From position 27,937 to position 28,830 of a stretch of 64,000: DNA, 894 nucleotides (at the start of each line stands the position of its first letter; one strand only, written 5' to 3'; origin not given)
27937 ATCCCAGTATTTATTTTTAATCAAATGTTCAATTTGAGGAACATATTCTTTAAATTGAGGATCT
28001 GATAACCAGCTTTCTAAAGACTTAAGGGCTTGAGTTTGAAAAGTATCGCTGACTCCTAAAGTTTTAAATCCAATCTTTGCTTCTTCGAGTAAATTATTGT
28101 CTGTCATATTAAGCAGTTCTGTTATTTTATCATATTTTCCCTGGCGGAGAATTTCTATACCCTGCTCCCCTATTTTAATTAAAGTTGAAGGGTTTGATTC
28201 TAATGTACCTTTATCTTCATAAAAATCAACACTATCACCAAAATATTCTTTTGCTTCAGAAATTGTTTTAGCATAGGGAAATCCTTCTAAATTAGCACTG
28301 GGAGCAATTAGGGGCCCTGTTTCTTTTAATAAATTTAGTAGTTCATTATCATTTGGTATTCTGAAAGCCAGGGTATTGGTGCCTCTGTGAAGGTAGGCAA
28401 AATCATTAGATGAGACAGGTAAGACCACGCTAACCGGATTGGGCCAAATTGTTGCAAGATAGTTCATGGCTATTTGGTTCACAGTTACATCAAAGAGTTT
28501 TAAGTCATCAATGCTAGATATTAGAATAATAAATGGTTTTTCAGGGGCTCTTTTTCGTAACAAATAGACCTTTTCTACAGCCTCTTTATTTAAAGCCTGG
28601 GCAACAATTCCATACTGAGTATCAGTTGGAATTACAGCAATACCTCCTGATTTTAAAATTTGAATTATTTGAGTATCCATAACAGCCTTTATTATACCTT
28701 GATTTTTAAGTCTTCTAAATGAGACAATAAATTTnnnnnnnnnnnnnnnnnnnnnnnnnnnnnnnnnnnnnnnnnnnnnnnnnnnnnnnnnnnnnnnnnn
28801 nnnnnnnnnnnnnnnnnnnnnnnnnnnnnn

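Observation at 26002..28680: Single ORF fusing a YrdC/TsaC threonylcarbamoyl-AMP synthase domain to a complete phosphoglucomutase/phosphomannomutase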

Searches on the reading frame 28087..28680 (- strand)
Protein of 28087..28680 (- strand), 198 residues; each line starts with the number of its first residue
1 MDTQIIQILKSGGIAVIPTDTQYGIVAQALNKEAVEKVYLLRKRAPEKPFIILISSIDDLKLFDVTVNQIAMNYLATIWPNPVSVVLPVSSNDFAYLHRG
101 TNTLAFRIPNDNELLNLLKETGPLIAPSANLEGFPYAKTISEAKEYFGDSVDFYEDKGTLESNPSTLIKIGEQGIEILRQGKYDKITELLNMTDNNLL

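Call 14: search_solved_structures(query=window:28087-28680:-, max_evalue=0.001, show_alignments=3)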
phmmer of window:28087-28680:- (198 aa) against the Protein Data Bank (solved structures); distinct sequences matched with E-value up to 0.001: 10.
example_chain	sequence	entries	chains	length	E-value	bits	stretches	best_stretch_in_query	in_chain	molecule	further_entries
1jcu_A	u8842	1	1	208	1.3e-21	81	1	5-183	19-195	conserved protein MTH1692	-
9d3h_A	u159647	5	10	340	3e-18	69.9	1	6-183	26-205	Threonylcarbamoyl-AMP synthase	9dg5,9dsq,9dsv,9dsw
6f87_A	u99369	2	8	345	7e-18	68.8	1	9-181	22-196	Threonylcarbamoyl-AMP synthase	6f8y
6f89_A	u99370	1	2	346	7.1e-18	68.8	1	9-181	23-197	Threonylcarbamoyl-AMP synthase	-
2eqa_A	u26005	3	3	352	1e-14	58.5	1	7-184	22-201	Hypothetical protein ST1526 | Putative uncharacterized protein ST1526 | YrdC/Sua5 family protein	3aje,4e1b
2mx1_A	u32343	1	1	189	8e-13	52.3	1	6-166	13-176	Threonylcarbamoyl-AMP synthase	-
1hru_A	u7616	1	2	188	1.1e-12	51.9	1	6-155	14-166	YRDC GENE PRODUCT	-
1k7j_A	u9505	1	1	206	4.8e-10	43.2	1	3-184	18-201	Protein yciO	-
1kk9_A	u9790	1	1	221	6.1e-10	42.9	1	3-184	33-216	probable translation factor yciO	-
8ide_A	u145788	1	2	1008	2.6e-08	37.6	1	9-170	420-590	N(6)-L-threonylcarbamoyladenine synthase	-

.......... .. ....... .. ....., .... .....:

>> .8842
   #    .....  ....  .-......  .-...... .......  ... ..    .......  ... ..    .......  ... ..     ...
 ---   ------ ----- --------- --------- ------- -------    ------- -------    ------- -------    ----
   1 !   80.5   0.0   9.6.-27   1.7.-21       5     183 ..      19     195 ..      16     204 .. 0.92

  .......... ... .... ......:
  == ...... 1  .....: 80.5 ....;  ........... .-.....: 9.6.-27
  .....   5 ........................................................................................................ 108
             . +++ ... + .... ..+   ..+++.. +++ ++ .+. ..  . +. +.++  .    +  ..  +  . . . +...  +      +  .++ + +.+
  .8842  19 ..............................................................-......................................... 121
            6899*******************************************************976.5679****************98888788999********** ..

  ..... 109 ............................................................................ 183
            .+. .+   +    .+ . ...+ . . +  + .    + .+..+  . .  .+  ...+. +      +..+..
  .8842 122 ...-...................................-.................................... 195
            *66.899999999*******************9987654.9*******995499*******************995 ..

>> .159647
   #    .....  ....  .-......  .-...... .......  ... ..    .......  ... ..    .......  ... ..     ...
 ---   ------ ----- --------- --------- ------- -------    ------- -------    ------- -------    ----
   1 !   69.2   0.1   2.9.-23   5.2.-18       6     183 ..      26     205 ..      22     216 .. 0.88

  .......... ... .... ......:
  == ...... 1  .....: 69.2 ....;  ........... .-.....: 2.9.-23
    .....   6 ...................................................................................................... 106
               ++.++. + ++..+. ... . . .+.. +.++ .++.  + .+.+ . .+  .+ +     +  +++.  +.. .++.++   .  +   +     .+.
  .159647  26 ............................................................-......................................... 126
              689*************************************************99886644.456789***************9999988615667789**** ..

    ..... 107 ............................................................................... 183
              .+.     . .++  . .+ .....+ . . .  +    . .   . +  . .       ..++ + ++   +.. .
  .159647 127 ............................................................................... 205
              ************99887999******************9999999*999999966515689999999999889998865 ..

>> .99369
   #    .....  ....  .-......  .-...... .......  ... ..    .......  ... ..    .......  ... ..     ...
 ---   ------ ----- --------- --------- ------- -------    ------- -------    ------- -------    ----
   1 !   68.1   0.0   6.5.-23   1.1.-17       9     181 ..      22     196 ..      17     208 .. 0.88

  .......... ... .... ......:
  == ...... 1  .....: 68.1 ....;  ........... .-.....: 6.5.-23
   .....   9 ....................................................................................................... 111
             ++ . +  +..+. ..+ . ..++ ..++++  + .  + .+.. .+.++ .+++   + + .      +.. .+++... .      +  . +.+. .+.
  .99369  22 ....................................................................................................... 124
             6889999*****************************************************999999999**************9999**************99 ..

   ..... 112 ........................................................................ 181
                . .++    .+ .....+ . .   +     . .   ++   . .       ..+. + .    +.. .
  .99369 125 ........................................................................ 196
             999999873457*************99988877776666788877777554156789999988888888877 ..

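Call 17: find_homologous_proteins(query=window:28087-28680:-, max_evalue=1e-8)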
Query window:28087-28680:- (198 aa): 4978 proteins with E <= 1e-8 among 5137 candidates; the best 120 are listed.
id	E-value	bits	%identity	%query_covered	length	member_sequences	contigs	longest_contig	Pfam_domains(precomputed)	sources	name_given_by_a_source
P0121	2.1e-89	317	75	94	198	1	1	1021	PF01300.25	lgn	-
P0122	8.8e-86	305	76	91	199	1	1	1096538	PF01300.25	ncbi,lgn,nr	ncbi:MAG: L-threonylcarbamoyladenylate synthase [Candidatus Daviesbacteria bacterium]|nr:L-threonylc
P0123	3.2e-85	303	73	92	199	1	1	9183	PF01300.25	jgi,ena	-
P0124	6.8e-85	302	74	91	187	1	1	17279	PF01300.25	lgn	-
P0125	1.3e-83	298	69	97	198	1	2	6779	PF01300.25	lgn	-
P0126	1.5e-82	294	74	91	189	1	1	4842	PF01300.25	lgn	-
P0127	6.8e-80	286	69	97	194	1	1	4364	PF01300.25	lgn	-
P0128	7.6e-79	282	71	92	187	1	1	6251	PF01300.25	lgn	-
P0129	9.9e-79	282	70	92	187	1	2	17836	PF01300.25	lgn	-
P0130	4.0e-78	280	65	97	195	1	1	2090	PF01300.25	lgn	-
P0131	2.9e-76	274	68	92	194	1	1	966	PF01300.25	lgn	-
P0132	1.7e-74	268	67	90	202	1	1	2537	PF01300.25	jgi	jgi:L-threonylcarbamoyladenylate synthase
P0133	2.0e-74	268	67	92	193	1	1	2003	PF01300.25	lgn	-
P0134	4.5e-74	267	66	96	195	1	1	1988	PF01300.25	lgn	-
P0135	5.3e-73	263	63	92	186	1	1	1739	PF01300.25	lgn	-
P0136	1.2e-72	262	66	92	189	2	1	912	PF01300.25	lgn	-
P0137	2.4e-71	258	66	90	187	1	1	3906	PF01300.25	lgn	-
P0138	1.6e-70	255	66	91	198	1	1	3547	PF01300.25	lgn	-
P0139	1.4e-69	252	60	92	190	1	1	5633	PF01300.25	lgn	-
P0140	2.7e-68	248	64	93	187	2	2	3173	PF01300.25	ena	-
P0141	4.8e-66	241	64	91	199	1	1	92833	PF01300.25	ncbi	-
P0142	2.0e-65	239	61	95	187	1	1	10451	PF01300.25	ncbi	-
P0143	2.6e-65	238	62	90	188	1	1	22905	PF01300.25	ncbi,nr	ncbi:MAG: L-threonylcarbamoyladenylate synthase [Candidatus Daviesbacteria bacterium]|nr:L-threonylc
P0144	2.6e-65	238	60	93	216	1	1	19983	PF01300.25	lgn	-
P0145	3.7e-65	238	60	93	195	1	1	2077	PF01300.25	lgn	-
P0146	1.6e-64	236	59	92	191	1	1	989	PF01300.25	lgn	-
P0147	3.5e-64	234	60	92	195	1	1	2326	PF01300.25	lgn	-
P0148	4.3e-64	234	62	91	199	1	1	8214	PF01300.25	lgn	-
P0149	9.5e-64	233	59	92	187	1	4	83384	PF01300.25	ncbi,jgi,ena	-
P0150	1.2e-63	233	60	91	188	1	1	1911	PF01300.25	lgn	-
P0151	1.4e-63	233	61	88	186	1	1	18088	PF01300.25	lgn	-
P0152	1.9e-63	232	61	92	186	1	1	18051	PF01300.25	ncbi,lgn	-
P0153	1.9e-63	232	59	92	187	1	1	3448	PF01300.25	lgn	-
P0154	2.2e-63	232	61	89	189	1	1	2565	PF01300.25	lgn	-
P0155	4.4e-63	231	58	91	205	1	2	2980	PF01300.25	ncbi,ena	-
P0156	4.8e-63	231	61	88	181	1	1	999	PF01300.25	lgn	-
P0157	4.9e-63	231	61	90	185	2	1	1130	PF01300.25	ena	-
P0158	4.9e-63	231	61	91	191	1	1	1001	PF01300.25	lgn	-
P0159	7.1e-63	230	58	93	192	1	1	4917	PF01300.25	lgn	-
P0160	7.2e-63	230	62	88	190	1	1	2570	PF01300.25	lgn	-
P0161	8.1e-63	230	58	93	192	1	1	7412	PF01300.25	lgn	-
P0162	9.5e-63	230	59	91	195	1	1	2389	PF01300.25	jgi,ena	-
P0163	9.7e-63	230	57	92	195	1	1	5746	PF01300.25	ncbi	-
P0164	1.2e-62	229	63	91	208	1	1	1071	PF01300.25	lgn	-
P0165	1.9e-62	229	55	93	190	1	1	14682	PF01300.25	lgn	-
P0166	2.1e-62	229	60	94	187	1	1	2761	PF01300.25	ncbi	-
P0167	3.2e-62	228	59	95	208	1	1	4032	PF01300.25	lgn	-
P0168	3.2e-62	228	61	91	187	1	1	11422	PF01300.25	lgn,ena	-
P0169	3.5e-62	228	59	92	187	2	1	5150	PF01300.25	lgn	-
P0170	4.0e-62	228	59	91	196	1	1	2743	PF01300.25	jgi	-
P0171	4.1e-62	228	59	92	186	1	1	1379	PF01300.25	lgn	-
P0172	4.3e-62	228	56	92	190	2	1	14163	PF01300.25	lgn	-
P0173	4.4e-62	228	61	91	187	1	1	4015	PF01300.25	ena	-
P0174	4.8e-62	228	59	91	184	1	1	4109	PF01300.25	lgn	-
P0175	6.0e-62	227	58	92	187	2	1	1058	PF01300.25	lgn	-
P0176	7.1e-62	227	60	93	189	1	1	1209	PF01300.25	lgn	-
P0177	7.1e-62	227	56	91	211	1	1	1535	PF01300.25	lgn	-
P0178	8.5e-62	227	57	91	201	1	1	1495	PF01300.25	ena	-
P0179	1.1e-61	226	59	91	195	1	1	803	PF01300.25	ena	-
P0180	1.2e-61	226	60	91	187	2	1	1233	PF01300.25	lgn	-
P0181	1.3e-61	226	58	92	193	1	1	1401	PF01300.25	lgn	-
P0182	1.4e-61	226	58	89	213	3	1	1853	PF01300.25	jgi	jgi:L-threonylcarbamoyladenylate synthase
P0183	1.8e-61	226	59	92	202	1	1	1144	PF01300.25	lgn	-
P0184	2.6e-61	225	57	92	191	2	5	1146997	PF01300.25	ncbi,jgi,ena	jgi:L-threonylcarbamoyladenylate synthase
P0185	2.6e-61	225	60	92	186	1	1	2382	PF01300.25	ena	-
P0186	2.9e-61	225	60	90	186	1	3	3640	PF01300.25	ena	-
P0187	3.1e-61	225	58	91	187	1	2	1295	PF01300.25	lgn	-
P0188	3.4e-61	225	58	91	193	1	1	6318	PF01300.25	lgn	-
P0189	3.4e-61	225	59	90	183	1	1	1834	PF01300.25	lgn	-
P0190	3.5e-61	225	57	94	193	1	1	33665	PF01300.25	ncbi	ncbi:MAG: L-threonylcarbamoyladenylate synthase [Candidatus Daviesbacteria bacterium]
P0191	3.7e-61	225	57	92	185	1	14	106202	PF01300.25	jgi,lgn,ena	-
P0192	3.7e-61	225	58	93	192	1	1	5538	PF01300.25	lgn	-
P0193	4.0e-61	225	59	95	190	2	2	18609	PF01300.25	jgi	-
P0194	4.1e-61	224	61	87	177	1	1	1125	PF01300.25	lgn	-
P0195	4.2e-61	224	62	86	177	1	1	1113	PF01300.25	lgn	-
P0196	4.6e-61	224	58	92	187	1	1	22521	PF01300.25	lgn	-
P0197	4.7e-61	224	59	91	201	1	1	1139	PF01300.25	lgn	-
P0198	4.9e-61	224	60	91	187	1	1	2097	PF01300.25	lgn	-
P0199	5.2e-61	224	60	90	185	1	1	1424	PF01300.25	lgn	-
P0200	5.7e-61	224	63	88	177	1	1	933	PF01300.25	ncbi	-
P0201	7.0e-61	224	56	92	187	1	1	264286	PF01300.25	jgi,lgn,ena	-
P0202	7.2e-61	224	59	90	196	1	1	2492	PF01300.25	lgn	-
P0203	7.4e-61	224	57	92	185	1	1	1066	PF01300.25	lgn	-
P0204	8.2e-61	223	62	89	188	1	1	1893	PF01300.25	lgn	-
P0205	8.3e-61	223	59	92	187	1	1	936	PF01300.25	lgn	-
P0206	8.6e-61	223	59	89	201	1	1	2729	PF01300.25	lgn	-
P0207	9.2e-61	223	58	90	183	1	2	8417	PF01300.25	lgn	-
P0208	9.6e-61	223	58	91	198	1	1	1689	PF01300.25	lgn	-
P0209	9.9e-61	223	59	92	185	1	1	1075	PF01300.25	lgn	-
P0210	1.1e-60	223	54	94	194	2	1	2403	PF01300.25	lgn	-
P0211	1.1e-60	223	58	90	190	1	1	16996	PF01300.25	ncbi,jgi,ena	ncbi:MAG: L-threonylcarbamoyladenylate synthase [Patescibacteria group bacterium]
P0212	1.3e-60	223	59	90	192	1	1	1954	PF01300.25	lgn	-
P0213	1.4e-60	223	59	91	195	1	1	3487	PF01300.25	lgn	-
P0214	1.5e-60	223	57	91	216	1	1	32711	PF01300.25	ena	-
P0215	1.6e-60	223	52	90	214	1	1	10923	PF01300.25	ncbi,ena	-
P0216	1.7e-60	222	59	90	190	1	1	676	PF01300.25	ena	-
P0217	1.7e-60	222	61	90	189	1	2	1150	PF01300.25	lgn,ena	-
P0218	1.7e-60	222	57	90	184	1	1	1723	PF01300.25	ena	-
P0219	1.7e-60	222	59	91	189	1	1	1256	PF01300.25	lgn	-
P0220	1.7e-60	222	58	91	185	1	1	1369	PF01300.25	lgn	-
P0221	1.8e-60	222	58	92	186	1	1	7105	PF01300.25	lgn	-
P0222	1.8e-60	222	57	92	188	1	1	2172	PF01300.25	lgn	-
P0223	1.9e-60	222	61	91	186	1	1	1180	PF01300.25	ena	-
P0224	2.0e-60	222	57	92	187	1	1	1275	PF01300.25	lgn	-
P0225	2.2e-60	222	59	89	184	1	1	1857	PF01300.25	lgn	-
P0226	2.5e-60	222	58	92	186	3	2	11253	PF01300.25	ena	-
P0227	2.5e-60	222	56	92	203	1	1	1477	PF01300.25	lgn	-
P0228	2.5e-60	222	57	93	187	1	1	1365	PF01300.25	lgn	-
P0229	2.9e-60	222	58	91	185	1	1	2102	PF01300.25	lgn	-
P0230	3.0e-60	222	58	92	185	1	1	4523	PF01300.25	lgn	-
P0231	3.0e-60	222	57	91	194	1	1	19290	PF01300.25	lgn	-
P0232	3.2e-60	222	57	92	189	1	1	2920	PF01300.25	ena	-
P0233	3.5e-60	221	58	92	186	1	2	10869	PF01300.25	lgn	-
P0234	3.7e-60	221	58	92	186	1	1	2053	PF01300.25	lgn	-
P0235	4.2e-60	221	61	88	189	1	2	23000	PF01300.25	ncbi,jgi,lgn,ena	-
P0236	4.5e-60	221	54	92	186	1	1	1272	PF01300.25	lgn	-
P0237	4.8e-60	221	57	92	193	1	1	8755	PF01300.25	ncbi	-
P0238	5.3e-60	221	57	91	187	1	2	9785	PF01300.25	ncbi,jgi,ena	-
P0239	6.1e-60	221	59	91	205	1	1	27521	PF01300.25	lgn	-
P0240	6.6e-60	221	53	94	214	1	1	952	PF01300.25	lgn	-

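Call 19: find_encoding_contigs(protein=P0122, flank=6000, max_places=2)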
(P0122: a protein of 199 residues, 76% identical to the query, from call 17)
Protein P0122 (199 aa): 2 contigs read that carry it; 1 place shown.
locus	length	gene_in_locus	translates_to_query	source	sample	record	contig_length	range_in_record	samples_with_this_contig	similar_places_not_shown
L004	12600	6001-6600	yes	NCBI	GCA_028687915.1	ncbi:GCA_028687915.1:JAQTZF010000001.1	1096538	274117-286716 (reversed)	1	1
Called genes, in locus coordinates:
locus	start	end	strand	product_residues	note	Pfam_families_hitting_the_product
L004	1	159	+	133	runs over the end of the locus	-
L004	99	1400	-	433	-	PF00374:NiFeSe_Hases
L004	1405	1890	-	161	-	PF01058:Oxidored_q6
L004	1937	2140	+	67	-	PF01455:HupF_HypC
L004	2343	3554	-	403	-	PF03952:Enolase_N, PF00113:Enolase_C, PF13378:MR_MLE_C (weak)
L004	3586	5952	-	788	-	PF01326:PPDK_N, PF00391:PEP-utilizers, PF02896:PEP-utilizers_C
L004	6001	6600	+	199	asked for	PF01300:Sua5_yciO_yrdC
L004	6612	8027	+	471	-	PF02878:PGM_PMM_I, PF02879:PGM_PMM_II, PF02880:PGM_PMM_III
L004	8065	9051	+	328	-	PF01636:APH, PF01633:Choline_kinase (weak)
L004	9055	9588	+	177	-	PF04229:GrpB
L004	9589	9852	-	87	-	-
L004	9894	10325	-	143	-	PF00072:Response_reg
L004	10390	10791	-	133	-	-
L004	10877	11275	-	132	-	PF00380:Ribosomal_S9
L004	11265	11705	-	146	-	PF00572:Ribosomal_L13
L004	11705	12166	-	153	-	PF01196:Ribosomal_L17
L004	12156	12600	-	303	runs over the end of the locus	PF01193:RNA_pol_L, PF01000:RNA_pol_A_bac, PF03118:RNA_pol_A_CTD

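Call 20: find_encoding_contigs(protein=P0124, flank=6000, max_places=2)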
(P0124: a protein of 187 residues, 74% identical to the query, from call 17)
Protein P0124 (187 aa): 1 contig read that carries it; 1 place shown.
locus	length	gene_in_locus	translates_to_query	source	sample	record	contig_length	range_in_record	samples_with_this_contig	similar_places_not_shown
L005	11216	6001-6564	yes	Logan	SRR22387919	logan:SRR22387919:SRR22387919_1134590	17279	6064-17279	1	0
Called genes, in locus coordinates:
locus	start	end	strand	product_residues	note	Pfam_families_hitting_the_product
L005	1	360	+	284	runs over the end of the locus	PF02775:TPP_enzyme_C, PF12367:PFO_beta_C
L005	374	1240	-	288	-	PF00413:Peptidase_M10, PF13688:Reprolysin_5 (weak)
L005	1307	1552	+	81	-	PF13459:Fer4_15, PF13370:Fer4_13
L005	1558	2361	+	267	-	PF00106:adh_short, PF08659:KR, PF13561:adh_short_C2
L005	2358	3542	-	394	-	PF03952:Enolase_N, PF00113:Enolase_C, PF13378:MR_MLE_C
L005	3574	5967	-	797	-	PF01326:PPDK_N, PF00391:PEP-utilizers, PF02896:PEP-utilizers_C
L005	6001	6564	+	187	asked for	PF01300:Sua5_yciO_yrdC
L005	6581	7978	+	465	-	PF02878:PGM_PMM_I, PF02879:PGM_PMM_II, PF02880:PGM_PMM_III, PF00408:PGM_PMM_IV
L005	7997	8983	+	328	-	PF01636:APH, PF01633:Choline_kinase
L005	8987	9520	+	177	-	PF04229:GrpB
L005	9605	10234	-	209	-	-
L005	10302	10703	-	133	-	PF00380:Ribosomal_S9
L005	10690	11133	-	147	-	PF00572:Ribosomal_L13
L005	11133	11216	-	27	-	?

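Call 23: search_protein_families(library=ncbifam, proteins=[L004:6612-8027:+, L005:6581-7978:+], max_evalue=0.00001)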
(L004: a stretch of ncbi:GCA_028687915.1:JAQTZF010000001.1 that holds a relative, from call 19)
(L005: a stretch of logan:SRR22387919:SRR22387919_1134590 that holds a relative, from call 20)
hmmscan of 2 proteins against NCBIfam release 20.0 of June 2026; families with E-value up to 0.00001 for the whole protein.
L004:6612-8027:+ (471 aa): 6 families
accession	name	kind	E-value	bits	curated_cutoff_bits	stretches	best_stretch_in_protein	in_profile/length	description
NF046027.1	PhglucPhmanMutPgmG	equivalog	1e-112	377.1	600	1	7-454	8-451/460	phosphoglucomutase/phosphomannomutase PgmG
TIGR03990.1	Arch_GlmM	equivalog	5e-90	302.5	439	1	8-452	3-443/444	phosphoglucosamine mutase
NF007088.0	PRK09542.1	equivalog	1.7e-82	277.8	618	1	6-453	9-453/456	phosphomannomutase/phosphoglucomutase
NF011943.0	PRK15414.1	subfamily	1.3e-61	209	801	1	8-443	6-443/456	phosphomannomutase CpsG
TIGR01455.1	glmM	equivalog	4.6e-43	147.5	447.55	1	14-453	6-440/442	phosphoglucosamine mutase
NF005737.0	PRK07564.1-1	equivalog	6.1e-07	28.4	378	1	169-365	204-403/543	alpha-D-glucose phosphate-specific phosphoglucomutase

L005:6581-7978:+ (465 aa): 6 families
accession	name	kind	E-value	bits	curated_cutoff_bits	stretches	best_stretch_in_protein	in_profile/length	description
NF046027.1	PhglucPhmanMutPgmG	equivalog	1.7e-121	406.1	600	1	4-453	5-452/460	phosphoglucomutase/phosphomannomutase PgmG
TIGR03990.1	Arch_GlmM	equivalog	1.2e-96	324.4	439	1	7-449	2-442/444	phosphoglucosamine mutase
NF007088.0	PRK09542.1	equivalog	1.2e-79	268.5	618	1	6-445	9-447/456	phosphomannomutase/phosphoglucomutase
NF011943.0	PRK15414.1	subfamily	1.9e-66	225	801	1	5-440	3-442/456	phosphomannomutase CpsG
TIGR01455.1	glmM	equivalog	2.1e-48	165.1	447.55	1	14-443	6-432/442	phosphoglucosamine mutase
NF005737.0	PRK07564.1-1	equivalog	1e-06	27.7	378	0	200-365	238-402/543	alpha-D-glucose phosphate-specific phosphoglucomutase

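Call 27: find_related_loci(query=A2, collection=genome_contigs, flank=5000)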
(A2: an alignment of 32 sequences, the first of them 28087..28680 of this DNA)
Query A2 (198 aa) in genome_contigs; peptide patterns used: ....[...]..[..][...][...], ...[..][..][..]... (x = any residue, [..] = any of these).
599 stretches matched a pattern (row limit reached: there are more); 586 encode a relative of the query (tblastn E <= 1e-3); the best 80 are kept; 80 distinct loci.
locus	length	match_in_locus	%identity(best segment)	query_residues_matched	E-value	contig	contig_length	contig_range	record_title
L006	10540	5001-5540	76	4-183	3e-91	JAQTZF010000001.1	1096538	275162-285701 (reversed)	MAG: Candidatus Daviesbacteria bacterium isolate STC_54 NODE_2_length_1096538_cov_10.617223_Sandtown_C, whole genome sho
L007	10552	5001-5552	61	1-183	3e-70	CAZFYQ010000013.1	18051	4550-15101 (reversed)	MAG TPA_asm: uncultured Gammaproteobacteria bacterium isolate SRP200132_co1_341 genome assembly, contig: NODE_5361_lengt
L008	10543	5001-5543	56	1-181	4e-66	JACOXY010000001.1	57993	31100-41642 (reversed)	MAG: Candidatus Liptonbacteria bacterium isolate NC_groundwater_165_Ag_S-0.1um_43_15 S4_GD2017_2_S1_scaffold_1169, whole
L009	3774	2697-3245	57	1-181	8e-66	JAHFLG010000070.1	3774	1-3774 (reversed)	MAG: Candidatus Harrisonbacteria bacterium isolate nzgw428 NODE_68752_length_3775_cov_3.239737, whole genome shotgun seq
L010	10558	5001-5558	54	1-185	7e-66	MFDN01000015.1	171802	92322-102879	MAG: Candidatus Daviesbacteria bacterium RIFCSPLOWO2_01_FULL_39_23 rifcsplowo2_01_scaffold_71, whole genome shotgun sequ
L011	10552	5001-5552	55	1-184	7e-66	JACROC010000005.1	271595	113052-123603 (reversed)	MAG: Candidatus Harrisonbacteria bacterium isolate NC_groundwater_1951_Pr3_S-0.2um_42_5 scaffold_324828, whole genome sh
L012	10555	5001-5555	56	1-184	8e-66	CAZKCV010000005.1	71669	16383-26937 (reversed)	MAG TPA_asm: uncultured Gammaproteobacteria bacterium isolate binchicken_co251_142 genome assembly, contig: NODE_536_len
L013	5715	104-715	52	4-181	1e-65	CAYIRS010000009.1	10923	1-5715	MAG TPA_asm: uncultured Gammaproteobacteria bacterium isolate ERP119705_co25_105 genome assembly, contig: NODE_5228_leng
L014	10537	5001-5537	58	4-181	3e-65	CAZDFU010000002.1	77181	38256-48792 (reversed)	MAG TPA_asm: uncultured Gammaproteobacteria bacterium isolate binchicken_co251_985 genome assembly, contig: NODE_488_len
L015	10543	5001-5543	55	4-183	3e-65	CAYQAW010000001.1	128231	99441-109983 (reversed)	MAG TPA_asm: uncultured Gammaproteobacteria bacterium isolate binchicken_co251_588 genome assembly, contig: NODE_220_len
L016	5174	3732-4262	58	8-183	1e-64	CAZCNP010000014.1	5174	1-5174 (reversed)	MAG TPA_asm: uncultured Gammaproteobacteria bacterium isolate binchicken_co38_1123 genome assembly, contig: NODE_33640_l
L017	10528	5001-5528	59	6-181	1e-64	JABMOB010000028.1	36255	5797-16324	MAG: Parcubacteria group bacterium isolate bin.649 k141_5186086, whole genome shotgun sequence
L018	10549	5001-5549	52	1-183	5e-64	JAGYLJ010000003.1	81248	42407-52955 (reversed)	Bacterium isolate M50B90 3, whole genome shotgun sequence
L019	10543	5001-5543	56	4-183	5e-64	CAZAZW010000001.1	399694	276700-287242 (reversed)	MAG TPA_asm: uncultured Gammaproteobacteria bacterium isolate SRP090828_co2_161 genome assembly, contig: NODE_2_length_3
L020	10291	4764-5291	55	8-183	2e-63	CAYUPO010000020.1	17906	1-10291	MAG TPA_asm: uncultured Gammaproteobacteria bacterium isolate SRP286056_co1_297 genome assembly, contig: NODE_3777_lengt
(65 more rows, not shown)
